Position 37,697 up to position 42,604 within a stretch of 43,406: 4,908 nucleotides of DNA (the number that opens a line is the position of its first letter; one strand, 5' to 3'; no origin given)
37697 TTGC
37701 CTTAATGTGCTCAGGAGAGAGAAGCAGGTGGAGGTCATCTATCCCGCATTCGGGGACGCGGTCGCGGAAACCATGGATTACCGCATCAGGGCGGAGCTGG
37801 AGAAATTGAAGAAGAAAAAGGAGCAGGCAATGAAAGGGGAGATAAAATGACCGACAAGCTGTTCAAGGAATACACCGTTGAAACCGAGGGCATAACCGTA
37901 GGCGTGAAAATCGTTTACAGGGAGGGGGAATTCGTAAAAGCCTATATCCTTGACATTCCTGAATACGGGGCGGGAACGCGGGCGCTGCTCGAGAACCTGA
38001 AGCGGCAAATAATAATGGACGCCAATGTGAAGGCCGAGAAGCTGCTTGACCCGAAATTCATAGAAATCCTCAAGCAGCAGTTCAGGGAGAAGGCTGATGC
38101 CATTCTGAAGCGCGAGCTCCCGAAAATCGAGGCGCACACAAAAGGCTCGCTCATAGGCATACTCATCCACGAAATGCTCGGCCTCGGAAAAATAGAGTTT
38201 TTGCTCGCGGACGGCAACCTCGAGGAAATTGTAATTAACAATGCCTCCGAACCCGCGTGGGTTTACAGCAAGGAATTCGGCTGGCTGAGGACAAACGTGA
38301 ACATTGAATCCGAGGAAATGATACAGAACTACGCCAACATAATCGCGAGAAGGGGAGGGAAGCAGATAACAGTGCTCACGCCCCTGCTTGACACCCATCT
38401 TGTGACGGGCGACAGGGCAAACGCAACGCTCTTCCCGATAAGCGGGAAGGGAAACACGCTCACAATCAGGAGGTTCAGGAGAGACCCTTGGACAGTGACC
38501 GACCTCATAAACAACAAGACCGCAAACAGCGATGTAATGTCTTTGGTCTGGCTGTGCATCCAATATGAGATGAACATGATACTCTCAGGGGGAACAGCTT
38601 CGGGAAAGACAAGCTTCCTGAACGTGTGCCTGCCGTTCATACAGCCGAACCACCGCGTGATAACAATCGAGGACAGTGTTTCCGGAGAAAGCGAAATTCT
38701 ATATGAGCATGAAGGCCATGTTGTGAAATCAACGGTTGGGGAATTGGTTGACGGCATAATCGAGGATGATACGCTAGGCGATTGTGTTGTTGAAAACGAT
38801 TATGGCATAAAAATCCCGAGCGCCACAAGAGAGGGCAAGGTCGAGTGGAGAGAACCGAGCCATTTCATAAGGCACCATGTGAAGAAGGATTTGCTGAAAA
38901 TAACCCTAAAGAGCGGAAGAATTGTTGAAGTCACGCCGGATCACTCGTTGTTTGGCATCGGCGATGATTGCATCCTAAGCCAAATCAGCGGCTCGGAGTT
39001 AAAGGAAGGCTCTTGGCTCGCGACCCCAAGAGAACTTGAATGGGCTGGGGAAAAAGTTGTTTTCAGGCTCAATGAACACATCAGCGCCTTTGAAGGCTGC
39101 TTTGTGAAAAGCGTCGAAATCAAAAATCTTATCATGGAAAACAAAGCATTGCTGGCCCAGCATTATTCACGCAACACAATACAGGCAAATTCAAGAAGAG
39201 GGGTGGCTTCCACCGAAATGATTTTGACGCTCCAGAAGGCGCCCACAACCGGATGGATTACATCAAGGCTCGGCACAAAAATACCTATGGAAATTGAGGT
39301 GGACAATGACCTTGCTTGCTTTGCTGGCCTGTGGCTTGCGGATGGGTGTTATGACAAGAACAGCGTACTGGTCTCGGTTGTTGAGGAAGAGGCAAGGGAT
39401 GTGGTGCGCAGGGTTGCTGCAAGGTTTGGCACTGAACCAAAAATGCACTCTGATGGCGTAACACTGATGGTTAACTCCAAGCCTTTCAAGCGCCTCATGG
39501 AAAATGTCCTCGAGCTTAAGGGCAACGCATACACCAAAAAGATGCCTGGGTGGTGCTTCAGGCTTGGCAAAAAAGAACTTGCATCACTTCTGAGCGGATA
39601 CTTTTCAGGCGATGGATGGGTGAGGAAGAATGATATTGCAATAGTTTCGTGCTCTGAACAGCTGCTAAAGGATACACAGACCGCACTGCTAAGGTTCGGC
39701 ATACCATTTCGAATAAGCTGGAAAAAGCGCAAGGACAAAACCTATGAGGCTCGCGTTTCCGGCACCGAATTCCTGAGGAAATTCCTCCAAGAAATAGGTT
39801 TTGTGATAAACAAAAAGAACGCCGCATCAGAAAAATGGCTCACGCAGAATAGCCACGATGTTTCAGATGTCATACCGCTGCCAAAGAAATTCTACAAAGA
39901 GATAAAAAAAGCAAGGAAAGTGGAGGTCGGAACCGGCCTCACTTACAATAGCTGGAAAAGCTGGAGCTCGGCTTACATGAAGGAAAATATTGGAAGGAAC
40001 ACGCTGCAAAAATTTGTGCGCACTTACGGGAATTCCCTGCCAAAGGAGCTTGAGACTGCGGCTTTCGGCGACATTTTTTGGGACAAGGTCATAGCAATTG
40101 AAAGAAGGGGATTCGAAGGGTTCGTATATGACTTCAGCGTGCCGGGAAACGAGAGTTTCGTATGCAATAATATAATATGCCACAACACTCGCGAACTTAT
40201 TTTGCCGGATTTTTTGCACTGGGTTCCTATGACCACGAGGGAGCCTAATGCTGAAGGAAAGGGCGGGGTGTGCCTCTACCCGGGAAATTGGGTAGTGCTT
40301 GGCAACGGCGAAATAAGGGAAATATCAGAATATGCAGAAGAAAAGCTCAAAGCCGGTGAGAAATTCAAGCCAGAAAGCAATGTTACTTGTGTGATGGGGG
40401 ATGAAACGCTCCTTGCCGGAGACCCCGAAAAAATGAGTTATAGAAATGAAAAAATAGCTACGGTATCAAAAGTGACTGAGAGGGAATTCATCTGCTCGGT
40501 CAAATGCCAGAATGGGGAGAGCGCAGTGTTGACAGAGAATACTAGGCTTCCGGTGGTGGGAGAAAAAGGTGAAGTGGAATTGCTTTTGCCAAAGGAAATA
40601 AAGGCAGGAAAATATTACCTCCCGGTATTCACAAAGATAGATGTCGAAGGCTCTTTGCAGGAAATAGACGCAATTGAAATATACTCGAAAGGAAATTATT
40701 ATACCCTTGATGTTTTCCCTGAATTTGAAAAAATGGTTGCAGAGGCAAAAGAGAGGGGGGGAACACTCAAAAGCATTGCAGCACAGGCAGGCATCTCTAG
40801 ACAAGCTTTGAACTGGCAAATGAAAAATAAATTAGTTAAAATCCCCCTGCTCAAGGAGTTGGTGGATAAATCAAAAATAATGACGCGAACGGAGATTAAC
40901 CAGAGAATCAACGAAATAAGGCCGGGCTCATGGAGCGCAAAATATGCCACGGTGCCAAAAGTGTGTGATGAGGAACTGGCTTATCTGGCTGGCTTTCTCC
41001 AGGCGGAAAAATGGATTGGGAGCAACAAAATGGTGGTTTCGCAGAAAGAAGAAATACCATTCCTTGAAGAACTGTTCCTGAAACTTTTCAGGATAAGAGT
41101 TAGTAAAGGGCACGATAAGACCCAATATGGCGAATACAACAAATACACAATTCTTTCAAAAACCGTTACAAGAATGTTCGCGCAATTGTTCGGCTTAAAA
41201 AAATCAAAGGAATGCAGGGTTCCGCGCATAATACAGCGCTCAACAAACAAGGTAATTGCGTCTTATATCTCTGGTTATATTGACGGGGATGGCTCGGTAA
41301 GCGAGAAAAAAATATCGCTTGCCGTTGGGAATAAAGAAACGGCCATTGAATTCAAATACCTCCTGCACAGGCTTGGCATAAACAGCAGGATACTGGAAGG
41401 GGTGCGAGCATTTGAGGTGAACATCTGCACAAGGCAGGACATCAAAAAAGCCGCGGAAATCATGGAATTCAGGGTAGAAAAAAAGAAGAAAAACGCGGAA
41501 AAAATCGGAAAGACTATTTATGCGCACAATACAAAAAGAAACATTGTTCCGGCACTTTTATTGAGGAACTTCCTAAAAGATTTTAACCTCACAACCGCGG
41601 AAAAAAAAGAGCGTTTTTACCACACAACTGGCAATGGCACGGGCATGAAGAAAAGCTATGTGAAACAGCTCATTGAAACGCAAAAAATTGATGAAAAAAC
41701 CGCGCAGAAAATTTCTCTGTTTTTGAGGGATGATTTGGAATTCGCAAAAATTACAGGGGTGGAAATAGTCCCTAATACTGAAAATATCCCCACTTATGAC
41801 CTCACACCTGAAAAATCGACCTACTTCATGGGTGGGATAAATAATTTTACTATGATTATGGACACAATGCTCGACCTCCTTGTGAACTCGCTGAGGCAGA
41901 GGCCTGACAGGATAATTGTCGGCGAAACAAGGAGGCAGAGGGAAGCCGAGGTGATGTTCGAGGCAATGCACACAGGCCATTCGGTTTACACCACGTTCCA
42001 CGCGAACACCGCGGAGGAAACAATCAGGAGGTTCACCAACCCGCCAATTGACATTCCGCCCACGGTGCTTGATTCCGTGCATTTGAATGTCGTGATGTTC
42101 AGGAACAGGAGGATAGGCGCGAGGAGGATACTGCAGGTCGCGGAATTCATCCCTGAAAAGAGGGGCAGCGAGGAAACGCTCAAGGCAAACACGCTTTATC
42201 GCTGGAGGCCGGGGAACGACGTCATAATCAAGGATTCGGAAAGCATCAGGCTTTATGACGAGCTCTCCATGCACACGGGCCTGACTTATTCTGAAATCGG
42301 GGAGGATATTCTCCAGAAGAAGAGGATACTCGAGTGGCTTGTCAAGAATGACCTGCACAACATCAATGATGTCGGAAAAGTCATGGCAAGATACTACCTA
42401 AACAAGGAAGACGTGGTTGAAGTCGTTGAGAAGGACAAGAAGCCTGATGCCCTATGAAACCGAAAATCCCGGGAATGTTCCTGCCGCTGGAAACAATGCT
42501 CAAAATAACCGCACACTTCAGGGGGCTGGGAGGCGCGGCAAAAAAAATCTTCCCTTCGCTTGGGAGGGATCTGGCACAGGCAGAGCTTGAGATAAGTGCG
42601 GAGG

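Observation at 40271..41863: Second ATPase intein lacks every conserved His and the terminal Asn; it may be splicing-dead, domesticated or mechanistically atypical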

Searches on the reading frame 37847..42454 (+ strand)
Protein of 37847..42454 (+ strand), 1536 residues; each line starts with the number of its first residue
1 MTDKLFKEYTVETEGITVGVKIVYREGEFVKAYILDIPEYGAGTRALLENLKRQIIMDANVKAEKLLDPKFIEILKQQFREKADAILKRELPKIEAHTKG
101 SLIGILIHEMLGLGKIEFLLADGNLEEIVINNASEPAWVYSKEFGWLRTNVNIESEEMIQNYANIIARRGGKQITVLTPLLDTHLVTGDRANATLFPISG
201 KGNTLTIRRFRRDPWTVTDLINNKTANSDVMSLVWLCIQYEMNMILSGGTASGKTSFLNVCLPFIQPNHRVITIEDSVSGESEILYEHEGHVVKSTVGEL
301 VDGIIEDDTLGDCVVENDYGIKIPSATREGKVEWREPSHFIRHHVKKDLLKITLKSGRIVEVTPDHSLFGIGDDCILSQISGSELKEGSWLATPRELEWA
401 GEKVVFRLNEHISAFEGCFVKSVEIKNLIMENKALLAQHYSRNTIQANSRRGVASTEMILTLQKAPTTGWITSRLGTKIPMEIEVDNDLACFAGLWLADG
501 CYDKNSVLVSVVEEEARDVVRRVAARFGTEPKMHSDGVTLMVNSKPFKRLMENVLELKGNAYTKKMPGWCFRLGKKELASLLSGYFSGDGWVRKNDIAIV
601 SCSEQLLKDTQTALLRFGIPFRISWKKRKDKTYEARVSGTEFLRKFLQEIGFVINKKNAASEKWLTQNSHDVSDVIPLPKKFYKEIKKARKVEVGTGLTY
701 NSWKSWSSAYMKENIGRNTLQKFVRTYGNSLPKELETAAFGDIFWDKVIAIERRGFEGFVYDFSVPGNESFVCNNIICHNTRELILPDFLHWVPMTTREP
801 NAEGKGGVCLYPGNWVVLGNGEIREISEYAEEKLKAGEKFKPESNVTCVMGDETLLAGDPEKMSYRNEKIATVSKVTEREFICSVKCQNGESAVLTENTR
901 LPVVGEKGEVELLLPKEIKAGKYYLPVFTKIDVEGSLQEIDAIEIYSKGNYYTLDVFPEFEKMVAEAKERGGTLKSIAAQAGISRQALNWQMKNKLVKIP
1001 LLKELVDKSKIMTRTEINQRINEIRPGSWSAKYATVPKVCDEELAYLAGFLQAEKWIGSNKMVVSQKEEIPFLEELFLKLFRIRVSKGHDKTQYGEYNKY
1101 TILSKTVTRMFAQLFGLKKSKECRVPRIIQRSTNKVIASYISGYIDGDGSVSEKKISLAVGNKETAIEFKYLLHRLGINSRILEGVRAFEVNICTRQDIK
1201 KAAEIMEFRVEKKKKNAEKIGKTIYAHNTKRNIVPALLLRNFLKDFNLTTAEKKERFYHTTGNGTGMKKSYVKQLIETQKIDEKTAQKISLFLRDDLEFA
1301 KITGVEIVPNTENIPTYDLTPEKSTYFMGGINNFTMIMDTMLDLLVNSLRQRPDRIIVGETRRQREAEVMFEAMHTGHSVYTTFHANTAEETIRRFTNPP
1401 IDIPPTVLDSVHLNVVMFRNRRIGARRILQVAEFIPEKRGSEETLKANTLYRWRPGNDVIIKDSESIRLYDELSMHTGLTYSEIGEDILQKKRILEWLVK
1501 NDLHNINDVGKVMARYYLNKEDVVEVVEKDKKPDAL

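Call 4: search_protein_families(library=pfam, proteins=[window:37847-42454:+], max_evalue=1)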
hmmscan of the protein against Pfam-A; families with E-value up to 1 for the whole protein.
window:37847-42454:+ (1536 aa): 8 families
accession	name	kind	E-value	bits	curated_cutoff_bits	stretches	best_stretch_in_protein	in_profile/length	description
PF14528.11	LAGLIDADG_3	-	1.1e-33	115.7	22.5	3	578-651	3-82/82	LAGLIDADG-like domain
PF00437.27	T2SSE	-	1.8e-26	93.1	24.9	2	1340-1398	199-257/370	Type II/IV secretion system protein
PF14890.11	Intein_splicing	-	1.6e-22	80.4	35.8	1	318-780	30-155/155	Intein splicing domain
PF05204.19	Hom_end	-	0.0017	18.9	21.1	0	1135-1179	12-59/110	Homing endonuclease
PF08519.17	RFC1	-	0.0054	17.3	23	1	1465-1528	57-126/158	Replication factor RFC1 C terminal domain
PF14734.12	DUF4469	-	0.077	13.4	22.6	1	887-932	45-88/101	Domain of unknown function (DUF4469) with IG-like fold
PF14527.11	LAGLIDADG_WhiA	-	0.16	12.5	23.2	0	580-637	3-64/93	WhiA LAGLIDADG-like domain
PF14520.12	HHH_5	-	0.18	12.8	27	0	1272-1295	34-57/57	Helix-hairpin-helix domain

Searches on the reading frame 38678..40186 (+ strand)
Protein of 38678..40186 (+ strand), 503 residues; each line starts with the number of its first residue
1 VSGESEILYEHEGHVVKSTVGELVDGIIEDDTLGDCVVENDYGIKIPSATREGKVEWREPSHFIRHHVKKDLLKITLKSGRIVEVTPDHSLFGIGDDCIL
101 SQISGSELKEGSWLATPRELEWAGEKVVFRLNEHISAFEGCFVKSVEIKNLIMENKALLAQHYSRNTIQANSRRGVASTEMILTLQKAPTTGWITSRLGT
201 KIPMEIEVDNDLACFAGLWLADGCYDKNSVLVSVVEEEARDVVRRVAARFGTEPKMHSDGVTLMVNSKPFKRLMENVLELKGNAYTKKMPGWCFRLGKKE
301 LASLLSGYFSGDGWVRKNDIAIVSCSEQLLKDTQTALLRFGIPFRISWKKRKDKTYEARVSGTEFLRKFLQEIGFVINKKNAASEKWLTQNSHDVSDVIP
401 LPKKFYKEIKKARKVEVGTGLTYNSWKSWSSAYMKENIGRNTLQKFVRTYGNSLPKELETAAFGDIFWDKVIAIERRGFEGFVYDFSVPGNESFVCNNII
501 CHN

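Call 4: search_protein_families(library=pfam, proteins=[window:38678-40186:+], max_evalue=1)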
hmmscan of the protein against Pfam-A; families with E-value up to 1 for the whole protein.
window:38678-40186:+ (503 aa): 3 families
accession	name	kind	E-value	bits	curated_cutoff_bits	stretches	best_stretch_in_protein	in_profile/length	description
PF14890.11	Intein_splicing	-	4.3e-21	75.8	35.8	1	40-503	29-155/155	Intein splicing domain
PF14528.11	LAGLIDADG_3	-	8.1e-21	74.5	22.5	2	301-374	3-82/82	LAGLIDADG-like domain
PF05204.19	Hom_end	-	0.12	12.9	21.1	0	215-247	18-50/110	Homing endonuclease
